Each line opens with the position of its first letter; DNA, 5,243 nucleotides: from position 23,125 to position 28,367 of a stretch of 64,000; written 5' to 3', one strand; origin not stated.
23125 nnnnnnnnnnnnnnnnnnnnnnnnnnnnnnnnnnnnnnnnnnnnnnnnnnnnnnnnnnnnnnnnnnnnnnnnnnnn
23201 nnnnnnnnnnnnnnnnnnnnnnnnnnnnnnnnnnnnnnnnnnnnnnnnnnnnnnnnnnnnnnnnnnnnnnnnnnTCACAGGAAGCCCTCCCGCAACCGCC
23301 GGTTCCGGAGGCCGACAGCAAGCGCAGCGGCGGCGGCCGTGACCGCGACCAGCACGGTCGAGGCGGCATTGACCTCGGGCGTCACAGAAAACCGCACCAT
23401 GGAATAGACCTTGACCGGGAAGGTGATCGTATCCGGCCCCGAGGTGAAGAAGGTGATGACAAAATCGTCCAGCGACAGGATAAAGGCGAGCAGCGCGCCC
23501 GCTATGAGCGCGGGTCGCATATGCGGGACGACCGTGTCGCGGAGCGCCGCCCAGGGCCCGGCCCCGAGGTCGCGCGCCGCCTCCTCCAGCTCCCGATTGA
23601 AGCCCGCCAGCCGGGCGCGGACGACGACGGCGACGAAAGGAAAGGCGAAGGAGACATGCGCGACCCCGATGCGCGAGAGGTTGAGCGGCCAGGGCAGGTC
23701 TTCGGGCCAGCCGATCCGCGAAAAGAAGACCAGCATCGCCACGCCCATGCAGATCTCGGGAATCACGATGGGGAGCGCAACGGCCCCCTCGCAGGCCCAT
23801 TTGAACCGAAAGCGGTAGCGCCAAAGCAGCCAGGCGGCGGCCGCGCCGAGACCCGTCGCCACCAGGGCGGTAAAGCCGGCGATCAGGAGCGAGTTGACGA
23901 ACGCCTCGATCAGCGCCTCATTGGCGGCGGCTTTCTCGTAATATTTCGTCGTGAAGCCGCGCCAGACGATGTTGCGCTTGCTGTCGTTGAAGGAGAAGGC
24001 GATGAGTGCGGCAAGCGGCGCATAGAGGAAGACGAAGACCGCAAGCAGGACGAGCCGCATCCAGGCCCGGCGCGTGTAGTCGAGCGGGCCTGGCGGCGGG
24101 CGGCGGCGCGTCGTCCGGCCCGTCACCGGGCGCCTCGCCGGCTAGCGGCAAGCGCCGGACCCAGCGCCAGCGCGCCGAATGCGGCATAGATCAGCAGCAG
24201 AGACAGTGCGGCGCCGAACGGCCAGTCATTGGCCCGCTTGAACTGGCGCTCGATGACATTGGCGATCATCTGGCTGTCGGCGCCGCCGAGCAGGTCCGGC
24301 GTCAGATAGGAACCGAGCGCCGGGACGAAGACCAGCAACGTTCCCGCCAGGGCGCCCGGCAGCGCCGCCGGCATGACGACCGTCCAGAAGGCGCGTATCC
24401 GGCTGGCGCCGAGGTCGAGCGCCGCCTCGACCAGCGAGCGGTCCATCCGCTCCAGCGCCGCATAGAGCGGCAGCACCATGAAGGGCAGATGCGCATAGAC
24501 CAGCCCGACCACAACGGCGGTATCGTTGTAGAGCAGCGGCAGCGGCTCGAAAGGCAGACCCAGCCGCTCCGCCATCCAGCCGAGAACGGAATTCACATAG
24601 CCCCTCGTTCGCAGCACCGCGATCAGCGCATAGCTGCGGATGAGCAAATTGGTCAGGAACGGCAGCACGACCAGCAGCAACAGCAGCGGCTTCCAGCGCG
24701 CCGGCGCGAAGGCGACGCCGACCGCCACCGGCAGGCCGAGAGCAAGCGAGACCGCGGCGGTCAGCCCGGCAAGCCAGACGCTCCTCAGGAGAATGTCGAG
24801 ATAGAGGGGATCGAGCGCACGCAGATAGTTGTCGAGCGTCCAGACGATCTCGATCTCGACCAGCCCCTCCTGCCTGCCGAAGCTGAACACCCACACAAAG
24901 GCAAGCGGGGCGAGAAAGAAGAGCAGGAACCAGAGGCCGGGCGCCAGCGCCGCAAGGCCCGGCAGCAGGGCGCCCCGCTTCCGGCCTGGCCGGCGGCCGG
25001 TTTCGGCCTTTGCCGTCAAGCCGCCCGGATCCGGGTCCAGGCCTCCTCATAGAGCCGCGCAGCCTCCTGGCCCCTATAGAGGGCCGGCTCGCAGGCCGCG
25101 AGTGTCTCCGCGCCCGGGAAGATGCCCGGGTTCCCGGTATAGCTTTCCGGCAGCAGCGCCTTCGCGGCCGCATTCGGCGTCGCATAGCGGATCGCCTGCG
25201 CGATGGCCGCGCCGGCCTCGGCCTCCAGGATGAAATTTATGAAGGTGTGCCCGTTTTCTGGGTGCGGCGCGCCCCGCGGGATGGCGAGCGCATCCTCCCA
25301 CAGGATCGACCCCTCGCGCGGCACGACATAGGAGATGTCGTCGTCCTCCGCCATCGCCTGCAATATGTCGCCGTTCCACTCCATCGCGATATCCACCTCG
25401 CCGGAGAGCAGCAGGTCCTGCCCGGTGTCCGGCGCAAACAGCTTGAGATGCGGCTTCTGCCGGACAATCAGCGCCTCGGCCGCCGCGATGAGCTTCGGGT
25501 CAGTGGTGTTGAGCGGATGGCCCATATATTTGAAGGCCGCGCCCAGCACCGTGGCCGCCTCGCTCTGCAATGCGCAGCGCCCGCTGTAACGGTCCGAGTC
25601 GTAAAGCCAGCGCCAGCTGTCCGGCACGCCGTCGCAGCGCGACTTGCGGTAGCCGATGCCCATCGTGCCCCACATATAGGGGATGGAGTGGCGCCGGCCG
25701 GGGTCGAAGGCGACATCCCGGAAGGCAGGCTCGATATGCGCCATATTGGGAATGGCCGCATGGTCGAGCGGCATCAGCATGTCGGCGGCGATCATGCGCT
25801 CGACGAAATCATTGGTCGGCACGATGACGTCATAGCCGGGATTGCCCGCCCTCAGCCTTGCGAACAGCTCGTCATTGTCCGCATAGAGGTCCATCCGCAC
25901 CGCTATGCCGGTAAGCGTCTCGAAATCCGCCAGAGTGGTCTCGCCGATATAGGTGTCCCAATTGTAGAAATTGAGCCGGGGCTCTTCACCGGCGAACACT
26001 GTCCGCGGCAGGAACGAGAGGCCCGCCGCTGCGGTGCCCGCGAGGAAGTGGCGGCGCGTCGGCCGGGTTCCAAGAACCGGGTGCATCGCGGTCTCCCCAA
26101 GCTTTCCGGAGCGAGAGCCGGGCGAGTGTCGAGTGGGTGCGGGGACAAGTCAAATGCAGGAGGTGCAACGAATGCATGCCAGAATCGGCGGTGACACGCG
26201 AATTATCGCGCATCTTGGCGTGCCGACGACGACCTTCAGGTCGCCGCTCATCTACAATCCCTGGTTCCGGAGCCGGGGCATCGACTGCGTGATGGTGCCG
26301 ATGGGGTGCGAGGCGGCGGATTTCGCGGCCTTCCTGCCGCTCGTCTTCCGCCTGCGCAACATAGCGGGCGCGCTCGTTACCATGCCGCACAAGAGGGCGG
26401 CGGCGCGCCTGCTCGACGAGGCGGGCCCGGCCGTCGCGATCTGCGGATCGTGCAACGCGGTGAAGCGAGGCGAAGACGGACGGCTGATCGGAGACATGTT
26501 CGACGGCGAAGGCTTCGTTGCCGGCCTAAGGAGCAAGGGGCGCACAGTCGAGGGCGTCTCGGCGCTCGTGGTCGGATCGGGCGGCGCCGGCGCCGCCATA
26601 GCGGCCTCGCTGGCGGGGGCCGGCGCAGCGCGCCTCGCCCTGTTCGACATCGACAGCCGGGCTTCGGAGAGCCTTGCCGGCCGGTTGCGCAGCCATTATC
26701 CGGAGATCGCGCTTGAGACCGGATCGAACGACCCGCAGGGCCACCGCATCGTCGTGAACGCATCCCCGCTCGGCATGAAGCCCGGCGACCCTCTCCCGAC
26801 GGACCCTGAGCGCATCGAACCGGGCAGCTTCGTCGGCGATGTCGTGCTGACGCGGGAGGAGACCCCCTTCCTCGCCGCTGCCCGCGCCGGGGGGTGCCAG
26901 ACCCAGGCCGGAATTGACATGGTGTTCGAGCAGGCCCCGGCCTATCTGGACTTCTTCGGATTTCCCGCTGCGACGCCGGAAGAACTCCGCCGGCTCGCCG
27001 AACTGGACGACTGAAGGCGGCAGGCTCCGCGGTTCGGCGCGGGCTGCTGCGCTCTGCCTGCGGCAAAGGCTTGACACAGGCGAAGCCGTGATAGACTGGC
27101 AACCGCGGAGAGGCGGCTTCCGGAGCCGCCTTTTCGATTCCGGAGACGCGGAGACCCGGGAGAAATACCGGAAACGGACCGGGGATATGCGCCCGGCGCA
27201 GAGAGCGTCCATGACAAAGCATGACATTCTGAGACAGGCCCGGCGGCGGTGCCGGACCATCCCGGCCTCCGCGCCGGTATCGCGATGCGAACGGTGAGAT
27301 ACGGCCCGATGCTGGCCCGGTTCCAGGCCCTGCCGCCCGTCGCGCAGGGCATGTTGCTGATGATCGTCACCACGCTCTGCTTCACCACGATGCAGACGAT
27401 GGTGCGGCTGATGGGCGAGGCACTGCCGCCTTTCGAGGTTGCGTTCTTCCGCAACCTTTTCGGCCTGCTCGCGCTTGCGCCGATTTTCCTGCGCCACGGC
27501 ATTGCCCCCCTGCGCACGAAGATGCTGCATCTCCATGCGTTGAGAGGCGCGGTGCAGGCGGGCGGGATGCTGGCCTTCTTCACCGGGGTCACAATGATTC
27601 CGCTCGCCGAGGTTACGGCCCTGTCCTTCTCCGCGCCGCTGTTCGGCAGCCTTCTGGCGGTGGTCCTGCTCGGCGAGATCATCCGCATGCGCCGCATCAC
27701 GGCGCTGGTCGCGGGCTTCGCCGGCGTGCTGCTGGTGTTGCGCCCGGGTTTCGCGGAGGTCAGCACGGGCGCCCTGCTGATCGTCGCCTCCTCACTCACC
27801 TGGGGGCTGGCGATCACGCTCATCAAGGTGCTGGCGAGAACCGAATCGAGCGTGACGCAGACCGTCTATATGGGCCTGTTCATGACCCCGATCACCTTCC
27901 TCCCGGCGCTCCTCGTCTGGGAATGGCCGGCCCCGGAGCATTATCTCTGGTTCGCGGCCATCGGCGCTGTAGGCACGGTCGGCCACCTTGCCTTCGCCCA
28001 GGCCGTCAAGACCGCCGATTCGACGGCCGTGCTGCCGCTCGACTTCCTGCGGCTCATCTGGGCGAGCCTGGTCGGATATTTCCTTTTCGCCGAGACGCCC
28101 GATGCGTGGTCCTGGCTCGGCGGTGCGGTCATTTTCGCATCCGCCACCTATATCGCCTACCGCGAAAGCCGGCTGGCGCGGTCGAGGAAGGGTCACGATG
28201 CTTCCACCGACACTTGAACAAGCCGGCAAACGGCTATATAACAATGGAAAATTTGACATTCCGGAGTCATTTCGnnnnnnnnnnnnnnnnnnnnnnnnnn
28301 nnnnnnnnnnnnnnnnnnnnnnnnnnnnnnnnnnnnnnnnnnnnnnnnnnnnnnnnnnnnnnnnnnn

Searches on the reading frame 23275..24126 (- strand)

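Call 68: search_protein_families(library=pfam, proteins=[window:23275-24126:-])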
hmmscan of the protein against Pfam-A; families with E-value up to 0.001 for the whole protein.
window:23275-24126:- (283 aa): 1 family
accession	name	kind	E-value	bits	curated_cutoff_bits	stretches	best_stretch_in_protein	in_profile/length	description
PF00528.27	BPD_transp_1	-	4.2e-11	43.3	26.4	1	91-275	2-179/184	Binding-protein-dependent transport system inner membrane component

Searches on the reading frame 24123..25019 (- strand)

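Call 68: search_protein_families(library=pfam, proteins=[window:24123-25019:-])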
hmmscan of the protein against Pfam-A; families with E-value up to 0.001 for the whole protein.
window:24123-25019:- (298 aa): 1 family
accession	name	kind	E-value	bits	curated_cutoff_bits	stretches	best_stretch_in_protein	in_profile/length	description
PF00528.27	BPD_transp_1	-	2.3e-14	54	26.4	1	96-285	30-171/184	Binding-protein-dependent transport system inner membrane component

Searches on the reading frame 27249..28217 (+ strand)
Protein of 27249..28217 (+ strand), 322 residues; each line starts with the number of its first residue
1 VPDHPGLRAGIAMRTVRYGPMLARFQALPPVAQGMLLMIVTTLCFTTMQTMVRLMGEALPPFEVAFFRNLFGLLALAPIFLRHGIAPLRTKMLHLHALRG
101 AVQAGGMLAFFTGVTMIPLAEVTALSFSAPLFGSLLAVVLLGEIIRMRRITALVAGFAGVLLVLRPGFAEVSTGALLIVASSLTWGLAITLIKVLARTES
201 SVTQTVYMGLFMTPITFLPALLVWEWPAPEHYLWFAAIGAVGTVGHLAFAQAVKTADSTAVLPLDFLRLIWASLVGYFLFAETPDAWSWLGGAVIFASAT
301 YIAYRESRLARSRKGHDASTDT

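Call 68: search_protein_families(library=pfam, proteins=[window:27249-28217:+])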
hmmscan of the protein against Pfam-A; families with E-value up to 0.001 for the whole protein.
window:27249-28217:+ (322 aa): 1 family
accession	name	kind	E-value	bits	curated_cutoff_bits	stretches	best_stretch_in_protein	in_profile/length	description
PF00892.27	EamA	-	1.2e-33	116.6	28.2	2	34-164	3-134/135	EamA-like transporter family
